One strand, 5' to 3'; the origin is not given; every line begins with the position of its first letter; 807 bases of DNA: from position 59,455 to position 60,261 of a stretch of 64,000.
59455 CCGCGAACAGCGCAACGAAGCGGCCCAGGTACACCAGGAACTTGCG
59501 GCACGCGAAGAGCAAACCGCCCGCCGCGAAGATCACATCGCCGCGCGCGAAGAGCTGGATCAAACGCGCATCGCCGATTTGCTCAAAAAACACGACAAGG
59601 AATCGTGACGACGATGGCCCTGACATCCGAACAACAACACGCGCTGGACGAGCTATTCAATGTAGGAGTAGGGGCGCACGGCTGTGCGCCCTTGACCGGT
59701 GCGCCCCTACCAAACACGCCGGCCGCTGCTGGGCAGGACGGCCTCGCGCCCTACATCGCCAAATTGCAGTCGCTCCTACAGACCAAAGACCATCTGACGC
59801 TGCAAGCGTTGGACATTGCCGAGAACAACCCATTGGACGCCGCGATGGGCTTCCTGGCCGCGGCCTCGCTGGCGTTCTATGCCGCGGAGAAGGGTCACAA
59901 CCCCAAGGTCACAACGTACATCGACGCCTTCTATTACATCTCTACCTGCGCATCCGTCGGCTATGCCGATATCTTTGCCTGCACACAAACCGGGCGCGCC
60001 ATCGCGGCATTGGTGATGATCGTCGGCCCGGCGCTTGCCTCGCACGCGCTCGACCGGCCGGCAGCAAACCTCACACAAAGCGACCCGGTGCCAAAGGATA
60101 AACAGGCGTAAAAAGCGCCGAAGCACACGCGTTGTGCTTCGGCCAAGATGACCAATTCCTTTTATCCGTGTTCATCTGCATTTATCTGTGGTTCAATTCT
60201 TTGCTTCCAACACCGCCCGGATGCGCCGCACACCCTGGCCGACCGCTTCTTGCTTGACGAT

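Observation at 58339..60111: Tightly overlapped four-gene operon: RelE/ParE-like toxin, Phd/YefM-like antitoxin, PspA/IM30-like protein, KcsA-like ion-channel protein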

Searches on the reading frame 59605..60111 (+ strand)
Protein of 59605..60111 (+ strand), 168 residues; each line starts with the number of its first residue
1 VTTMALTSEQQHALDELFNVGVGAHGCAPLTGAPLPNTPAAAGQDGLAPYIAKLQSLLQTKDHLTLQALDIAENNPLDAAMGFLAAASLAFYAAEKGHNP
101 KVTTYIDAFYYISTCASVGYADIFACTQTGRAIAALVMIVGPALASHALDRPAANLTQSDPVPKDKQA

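Call 3: search_protein_families(library=pfam, proteins=[window:59605-60108:+], max_evalue=1)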
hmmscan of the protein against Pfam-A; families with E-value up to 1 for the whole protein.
window:59605-60108:+ (168 aa): 1 family
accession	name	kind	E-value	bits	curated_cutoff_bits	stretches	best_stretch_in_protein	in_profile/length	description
PF07885.22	Ion_trans_2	-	3.7e-07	30.4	22.5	1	84-145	6-66/79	Ion channel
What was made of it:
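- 59614..60111 (+): Small two-helix pore-loop (KcsA-like) protein (165 aa, ATG start), last gene of the conserved operon. Its filter-like motif is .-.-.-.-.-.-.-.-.. Pfam Ion_trans_2 scores 30.4 bits, above the cut-off of 22.5 (call 3).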

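Call 4: search_protein_families(library=ncbifam, proteins=[window:59605-60108:+], max_evalue=1)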
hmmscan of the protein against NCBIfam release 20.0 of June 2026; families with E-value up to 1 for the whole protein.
window:59605-60108:+ (168 aa): 2 families
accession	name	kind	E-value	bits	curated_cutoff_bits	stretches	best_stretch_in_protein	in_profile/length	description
NF040645.1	K_channel_Meth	equivalog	2e-06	27.8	300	1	88-138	140-191/203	hyperpolarization-activated voltage-gated potassium channel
NF007828.0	PRK10537.1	equivalog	0.00012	21.2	425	1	92-141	166-216/403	voltage-gated potassium channel protein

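Call 8: find_encoding_contigs(protein=window:59605-60111:+, flank=10000, max_places=10)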
Protein window:59605-60111:+ (168 aa): no gene with exactly this product is on record in the collection.

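Call 9: find_encoding_contigs(protein=window:59614-60111:+, flank=10000, max_places=10)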
Protein window:59614-60111:+ (165 aa): 5 contigs read that carry it; 5 places shown.
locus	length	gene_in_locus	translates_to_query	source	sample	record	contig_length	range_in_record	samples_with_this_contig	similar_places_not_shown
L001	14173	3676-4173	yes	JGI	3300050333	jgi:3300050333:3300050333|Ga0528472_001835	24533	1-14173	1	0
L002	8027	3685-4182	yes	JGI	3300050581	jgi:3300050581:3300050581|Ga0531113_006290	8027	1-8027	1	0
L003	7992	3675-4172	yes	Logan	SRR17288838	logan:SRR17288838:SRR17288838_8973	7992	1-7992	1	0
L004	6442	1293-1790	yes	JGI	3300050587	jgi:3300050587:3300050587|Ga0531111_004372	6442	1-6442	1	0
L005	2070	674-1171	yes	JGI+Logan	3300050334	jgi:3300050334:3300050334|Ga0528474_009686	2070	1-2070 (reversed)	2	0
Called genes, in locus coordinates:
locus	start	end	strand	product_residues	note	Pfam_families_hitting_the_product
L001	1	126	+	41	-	?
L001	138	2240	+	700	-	PF01145:Band_7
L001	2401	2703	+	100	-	-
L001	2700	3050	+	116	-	PF02604:PhdYeFM_antitox (weak)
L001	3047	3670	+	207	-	PF04012:PspA_IM30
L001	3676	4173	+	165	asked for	PF07885:Ion_trans_2 (weak)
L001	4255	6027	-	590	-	PF01411:tRNA-synt_2c, PF07973:tRNA_SAD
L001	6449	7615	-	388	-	PF00561:Abhydrolase_1, PF12146:Hydrolase_4 (weak), PF12697:Abhydrolase_6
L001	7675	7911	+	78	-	-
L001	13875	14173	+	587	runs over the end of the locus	PF01336:tRNA_anti-codon, PF01409:tRNA-synt_2d (faint), PF00152:tRNA-synt_2, PF02938:GAD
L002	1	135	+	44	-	?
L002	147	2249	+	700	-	PF01145:Band_7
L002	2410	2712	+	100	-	-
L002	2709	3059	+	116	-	PF02604:PhdYeFM_antitox (weak)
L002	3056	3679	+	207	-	PF04012:PspA_IM30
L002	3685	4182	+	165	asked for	PF07885:Ion_trans_2 (weak)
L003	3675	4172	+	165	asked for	PF07885:Ion_trans_2 (weak)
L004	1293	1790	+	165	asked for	PF07885:Ion_trans_2 (weak)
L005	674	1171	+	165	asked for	PF07885:Ion_trans_2 (weak)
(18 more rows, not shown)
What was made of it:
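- Tried and rejected: The 165-aa ATG-start product is on record, which led to re-setting the start (calls 8, 9).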

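Call 11: find_homologous_proteins(query=window:59614-60108:+)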
Query window:59614-60108:+ (165 aa): 431 proteins with E <= 0.001 among 790 candidates; the best 120 are listed.
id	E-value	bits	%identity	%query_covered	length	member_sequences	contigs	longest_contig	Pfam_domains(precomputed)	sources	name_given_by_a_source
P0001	7.0e-102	356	100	100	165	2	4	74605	PF07885.23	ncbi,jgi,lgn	jgi:hypothetical protein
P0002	1.4e-72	261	81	95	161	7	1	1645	PF07885.23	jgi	jgi:hypothetical protein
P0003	6.6e-72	259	80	96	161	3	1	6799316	PF07885.23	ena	-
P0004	7.6e-72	258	76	95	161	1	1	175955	PF07885.23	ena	-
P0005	4.7e-71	256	79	96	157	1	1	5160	PF07885.23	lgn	-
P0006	2.1e-69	251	79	95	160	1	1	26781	PF07885.23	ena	-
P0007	1.6e-63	231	74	95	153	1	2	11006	PF07885.23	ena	-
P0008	1.8e-60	222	70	95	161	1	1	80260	PF07885.23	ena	-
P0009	5.4e-56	207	77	81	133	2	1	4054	PF07885.23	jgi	jgi:hypothetical protein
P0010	1.2e-46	177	60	91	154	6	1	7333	PF07885.23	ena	-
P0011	4.2e-46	175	53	92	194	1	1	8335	PF07885.23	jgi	jgi:hypothetical protein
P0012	4.0e-45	172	62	90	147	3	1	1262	PF07885.23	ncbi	-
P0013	1.9e-44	169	64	90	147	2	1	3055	PF07885.23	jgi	jgi:hypothetical protein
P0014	1.8e-43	166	63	92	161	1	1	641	PF07885.23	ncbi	-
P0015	3.2e-43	165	61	90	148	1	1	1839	PF07885.23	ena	-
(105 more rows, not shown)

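Call 13: find_encoding_contigs(protein=P0003, flank=8000, max_places=3)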
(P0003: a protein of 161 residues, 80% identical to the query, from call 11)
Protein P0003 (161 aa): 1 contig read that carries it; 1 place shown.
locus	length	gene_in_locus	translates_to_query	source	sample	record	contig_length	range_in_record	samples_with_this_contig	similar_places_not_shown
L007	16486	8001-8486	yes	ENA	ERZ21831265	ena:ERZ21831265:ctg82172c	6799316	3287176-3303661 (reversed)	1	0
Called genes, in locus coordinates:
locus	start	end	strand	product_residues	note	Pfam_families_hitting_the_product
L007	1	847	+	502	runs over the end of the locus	PF00672:HAMP, PF00512:HisKA, PF02518:HATPase_c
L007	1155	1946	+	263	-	PF04402:SIMPL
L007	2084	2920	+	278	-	-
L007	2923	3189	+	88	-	-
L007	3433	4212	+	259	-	-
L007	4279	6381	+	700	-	PF01145:Band_7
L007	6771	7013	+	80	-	PF04255:DUF433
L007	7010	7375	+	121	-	PF18480:DUF5615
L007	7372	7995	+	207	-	PF04012:PspA_IM30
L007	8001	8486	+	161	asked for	PF07885:Ion_trans_2 (weak)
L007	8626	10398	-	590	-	PF01411:tRNA-synt_2c, PF07973:tRNA_SAD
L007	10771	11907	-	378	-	PF10282:Lactonase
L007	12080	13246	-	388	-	PF00561:Abhydrolase_1, PF12146:Hydrolase_4 (weak), PF12697:Abhydrolase_6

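Call 14: find_encoding_contigs(protein=P0004, flank=8000, max_places=3)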
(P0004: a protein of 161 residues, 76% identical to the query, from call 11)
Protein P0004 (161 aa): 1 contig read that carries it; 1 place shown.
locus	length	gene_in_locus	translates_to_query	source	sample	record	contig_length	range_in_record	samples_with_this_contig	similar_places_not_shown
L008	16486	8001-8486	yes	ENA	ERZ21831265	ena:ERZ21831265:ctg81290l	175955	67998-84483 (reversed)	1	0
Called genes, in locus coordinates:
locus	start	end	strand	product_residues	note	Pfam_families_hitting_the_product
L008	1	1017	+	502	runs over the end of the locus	PF00672:HAMP, PF00512:HisKA, PF02518:HATPase_c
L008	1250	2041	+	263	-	PF04402:SIMPL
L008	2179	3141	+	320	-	-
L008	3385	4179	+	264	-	-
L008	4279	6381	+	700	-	-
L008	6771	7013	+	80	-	PF04255:DUF433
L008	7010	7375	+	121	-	PF18480:DUF5615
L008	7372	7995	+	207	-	PF04012:PspA_IM30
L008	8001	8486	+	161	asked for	PF07885:Ion_trans_2 (weak)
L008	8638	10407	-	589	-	PF01411:tRNA-synt_2c, PF07973:tRNA_SAD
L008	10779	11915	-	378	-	PF10282:Lactonase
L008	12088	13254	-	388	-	PF00561:Abhydrolase_1, PF12146:Hydrolase_4 (weak), PF12697:Abhydrolase_6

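Call 15: find_encoding_contigs(protein=P0008, flank=8000, max_places=3)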
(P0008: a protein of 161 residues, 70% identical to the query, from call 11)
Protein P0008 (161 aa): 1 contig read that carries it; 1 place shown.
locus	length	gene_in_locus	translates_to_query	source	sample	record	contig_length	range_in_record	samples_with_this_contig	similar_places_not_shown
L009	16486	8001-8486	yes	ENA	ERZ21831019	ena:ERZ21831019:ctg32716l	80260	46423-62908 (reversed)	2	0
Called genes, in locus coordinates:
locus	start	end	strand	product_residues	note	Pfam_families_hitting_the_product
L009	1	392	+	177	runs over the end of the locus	-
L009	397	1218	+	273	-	PF00672:HAMP, PF00512:HisKA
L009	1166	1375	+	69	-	PF02518:HATPase_c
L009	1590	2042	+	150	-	PF04402:SIMPL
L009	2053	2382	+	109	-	PF04402:SIMPL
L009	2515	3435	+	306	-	-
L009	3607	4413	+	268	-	-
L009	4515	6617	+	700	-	PF01145:Band_7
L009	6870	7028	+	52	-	-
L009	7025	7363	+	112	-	-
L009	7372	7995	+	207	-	PF04012:PspA_IM30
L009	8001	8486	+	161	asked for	PF07885:Ion_trans_2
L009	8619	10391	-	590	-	PF01411:tRNA-synt_2c, PF07973:tRNA_SAD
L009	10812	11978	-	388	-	PF00561:Abhydrolase_1, PF12146:Hydrolase_4 (weak), PF12697:Abhydrolase_6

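Call 17: find_related_loci(query=A1, collection=genome_contigs, flank=6000)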
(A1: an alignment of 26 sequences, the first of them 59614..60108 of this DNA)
Query A1 (165 aa) in genome_contigs; peptide patterns used: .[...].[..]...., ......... (x = any residue, [..] = any of these).
108 stretches matched a pattern; 53 encode a relative of the query (tblastn E <= 1e-3); 53 distinct loci.
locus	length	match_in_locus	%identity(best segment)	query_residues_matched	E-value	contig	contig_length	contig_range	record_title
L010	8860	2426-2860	60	1-149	5e-50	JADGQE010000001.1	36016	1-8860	MAG: Thermoflexales bacterium isolate Chersky.3_67 contig-100_144, whole genome shotgun sequence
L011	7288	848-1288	59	1-149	8e-49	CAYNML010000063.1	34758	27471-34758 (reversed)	MAG TPA_asm: uncultured Anaerolineae bacterium isolate binchicken_co107_373 genome assembly, contig: NODE_3111_length_34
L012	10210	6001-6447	58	1-151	4e-47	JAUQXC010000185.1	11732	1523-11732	MAG: Thermoflexales bacterium isolate BIN19 contig_63552, whole genome shotgun sequence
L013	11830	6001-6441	57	1-149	7e-47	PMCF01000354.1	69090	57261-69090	MAG: Anaerolineae bacterium isolate fen_1063 73.20120700_E3M.207_contig_4128, whole genome shotgun sequence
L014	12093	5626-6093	53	3-152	3e-46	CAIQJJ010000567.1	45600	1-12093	MAG: uncultured Anaerolineales bacterium isolate LaPlata-a_bin-2312 genome assembly, contig: bin-2312:567/927, whole gen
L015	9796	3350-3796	56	1-151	3e-45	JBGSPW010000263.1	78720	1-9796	MAG: Thermoflexales bacterium isolate JTS-AC314 k141_2611483, whole genome shotgun sequence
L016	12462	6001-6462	58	1-158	2e-44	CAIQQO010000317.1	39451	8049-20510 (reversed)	uncultured bacterium isolate LJ_bin-0733 genome assembly, contig: bin-0733:317/497, whole genome shotgun sequence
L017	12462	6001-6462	52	1-157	8e-44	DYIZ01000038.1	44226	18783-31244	MAG TPA_asm: Candidatus Aquidulcis sp. isolate FI88_58_10 Afr_mines_FI88_354_length_44226_cov_4_459261, whole genome sho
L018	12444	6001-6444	53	1-152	2e-43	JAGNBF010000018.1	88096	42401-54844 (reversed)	MAG: Chloroflexota bacterium isolate Go_Eff_bin_125 Go_Eff_297_length_88096_cov_14.868886, whole genome shotgun sequence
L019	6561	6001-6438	55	1-149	2e-43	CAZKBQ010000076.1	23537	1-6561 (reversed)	MAG TPA_asm: uncultured Anaerolineae bacterium isolate SRP290908_co1_178 genome assembly, contig: NODE_2704_length_23537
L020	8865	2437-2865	51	1-152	1e-41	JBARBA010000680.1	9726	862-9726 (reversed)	MAG: Anaerolineales bacterium isolate MFD05764_ilm_asm_bin8 k127_814263, whole genome shotgun sequence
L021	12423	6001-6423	51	3-149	2e-41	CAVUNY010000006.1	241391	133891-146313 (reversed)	MAG: uncultured Chloroflexia bacterium isolate MFD02416.bin.3.166 genome assembly, contig: contig_17680, whole genome sh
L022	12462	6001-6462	51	1-158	6e-41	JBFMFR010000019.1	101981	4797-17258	MAG: Chloroflexota bacterium isolate MAG276 MAG276_19, whole genome shotgun sequence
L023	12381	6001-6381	57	35-152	8e-41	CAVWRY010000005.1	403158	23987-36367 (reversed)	MAG: uncultured Chloroflexia bacterium isolate MFD01213.bin.1.46 genome assembly, contig: contig_2876, whole genome shot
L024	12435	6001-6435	50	1-150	3e-40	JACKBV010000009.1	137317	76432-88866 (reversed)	MAG: Ardenticatenaceae bacterium isolate HK-STAS-CHLO-30 HK-STAS-CHLO-30_9, whole genome shotgun sequence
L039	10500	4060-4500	59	1-147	3e-43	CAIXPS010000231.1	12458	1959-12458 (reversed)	uncultured bacterium isolate AlinenLipids_bin-0794 genome assembly, contig: bin-0794:231/603, whole genome shotgun seque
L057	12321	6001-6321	50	55-161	6e-24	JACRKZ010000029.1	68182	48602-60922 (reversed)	MAG: Armatimonadetes bacterium isolate NC_groundwater_1868_Pr3_B-0.1um_69_17 SR2-18-B1_coassembly_72701, whole genome sh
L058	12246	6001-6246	51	71-152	8e-24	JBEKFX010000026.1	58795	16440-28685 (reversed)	MAG: Polyangiaceae bacterium isolate SPRUCE 23 SPRUCE_23_26, whole genome shotgun sequence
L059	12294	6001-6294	45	49-146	8e-23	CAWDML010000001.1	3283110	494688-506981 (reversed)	MAG: uncultured delta proteobacterium isolate MFD04944.bin.2.99 genome assembly, contig: contig_11175, whole genome shot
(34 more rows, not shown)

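Call 31: search_protein_families(library=padloc, proteins=[window:59614-60108:+], max_evalue=0.1)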
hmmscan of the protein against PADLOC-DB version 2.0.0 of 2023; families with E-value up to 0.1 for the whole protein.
window:59614-60108:+ (165 aa): 0 families

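Call 49: predict_structure(alignment_id=A1)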
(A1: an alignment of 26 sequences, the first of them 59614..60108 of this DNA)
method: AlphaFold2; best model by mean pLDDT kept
length: 165 residues; sequences in the alignment: 26
mean_pLDDT: 72.7   pTM: 0.54
mean pLDDT of the five models: 72.7, 71.7, 70.4, 69.9, 68.5
residues with pLDDT >= 90: 30; 70-90: 71; 50-70: 41; < 50: 23
segments of 3 or more residues with pLDDT < 50: 18-34, 36-40
pLDDT, mean of each block of 10 residues (from residue 1): 63 61 44 46 64 70 75 84 92 93 91 79 88 85 70 62 62
secondary structure, 60 per line:
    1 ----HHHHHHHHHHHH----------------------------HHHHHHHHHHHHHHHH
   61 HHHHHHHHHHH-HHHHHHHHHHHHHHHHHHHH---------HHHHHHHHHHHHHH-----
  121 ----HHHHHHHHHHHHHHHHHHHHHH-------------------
elements in order: H5-16 H45-71 H73-92 H102-115 H125-146
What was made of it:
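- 59614..60111 (+): The AlphaFold model has a pore core at pLDDT 84-93 (call 49).
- On K+ channel pore family (KcsA-like, Pfam Ion_trans_2): The model's pore core has pLDDT 84-93 (call 49).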

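Call 52: fold_search(model_id=the predicted structure, library=pdb)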
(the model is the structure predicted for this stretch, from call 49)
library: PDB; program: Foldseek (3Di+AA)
matches with E <= 10: 494; with E <= 0.001: 0
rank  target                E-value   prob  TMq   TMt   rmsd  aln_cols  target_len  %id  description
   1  7cr1_A                7.6e-03  1.00  0.37  0.25  13.5       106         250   26  human KCNQ2 in complex with ztz240 (released 2020-09-16)
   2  7cr0_A                1.5e-02  1.00  0.37  0.25  13.5       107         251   25  human KCNQ2 in apo state (released 2020-09-16)
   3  9j38_A                1.8e-02  1.00  0.37  0.19  13.6       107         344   22  human KCNQ5-CaM in apo state (released 2025-04-16)
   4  1f6g_MODEL_1_A        1.9e-02  1.00  0.39  0.40   8.2       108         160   28  POTASSIUM CHANNEL (KCSA) FULL-LENGTH FOLD (released 2001-02-21)
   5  6by2_C                2.1e-02  1.00  0.38  0.57   3.4        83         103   30  Closed and deep-inactivated conformation of KcsA-T75A mutant (released 2018-05-09)
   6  2a79_B                2.1e-02  0.99  0.36  0.24  12.7       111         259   21  Mammalian Shaker Kv1.2 potassium channel- beta subunit complex (released 2005-07-12)
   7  3ogc_C                2.2e-02  1.00  0.39  0.58   3.3        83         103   30  KcsA E71A variant in presence of Na+ (released 2011-03-16)
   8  6nfu_C                2.2e-02  1.00  0.39  0.59   3.4        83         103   28  Structure of the KcsA-G77A mutant or the 2,4-ion bound configuration of a K+ channel selectivity filter. (released 2019-08-07)
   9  4lbe_C                2.3e-02  1.00  0.39  0.59   3.4        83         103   30  Structure of KcsA with R122A mutation (released 2013-10-30)
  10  7mjt_C                2.3e-02  1.00  0.35  0.58   3.3        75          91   32  KcsA open gate E71V mutant with Barium (released 2022-03-23)
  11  5e1a_C                2.5e-02  1.00  0.39  0.59   3.3        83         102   29  Structure of KcsA with L24C/R117C mutations (released 2016-07-13)
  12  7mdj_C                2.5e-02  1.00  0.39  0.60   4.5        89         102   28  The structure of KcsA in complex with a synthetic Fab (released 2022-02-16)
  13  3hpl_C                2.6e-02  1.00  0.40  0.67   3.0        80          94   29  KcsA E71H-F103A mutant in the closed state (released 2010-06-23)
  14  2p7t_C                2.6e-02  1.00  0.39  0.59   3.3        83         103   29  Crystal Structure of KcsA mutant (released 2007-10-09)
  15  1k4c_C                2.6e-02  1.00  0.39  0.58   3.4        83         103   29  Potassium Channel KcsA-Fab complex in high concentration of K+ (released 2001-11-14)
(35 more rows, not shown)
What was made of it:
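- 59614..60111 (+): Foldseek matches KcsA at 29-30% identity, rmsd 3.3 A over 83 columns, probability 1.0 (call 52).
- On K+ channel pore family (KcsA-like, Pfam Ion_trans_2): Foldseek matches KcsA at probability 1.0 and rmsd 3.3 A (call 52).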
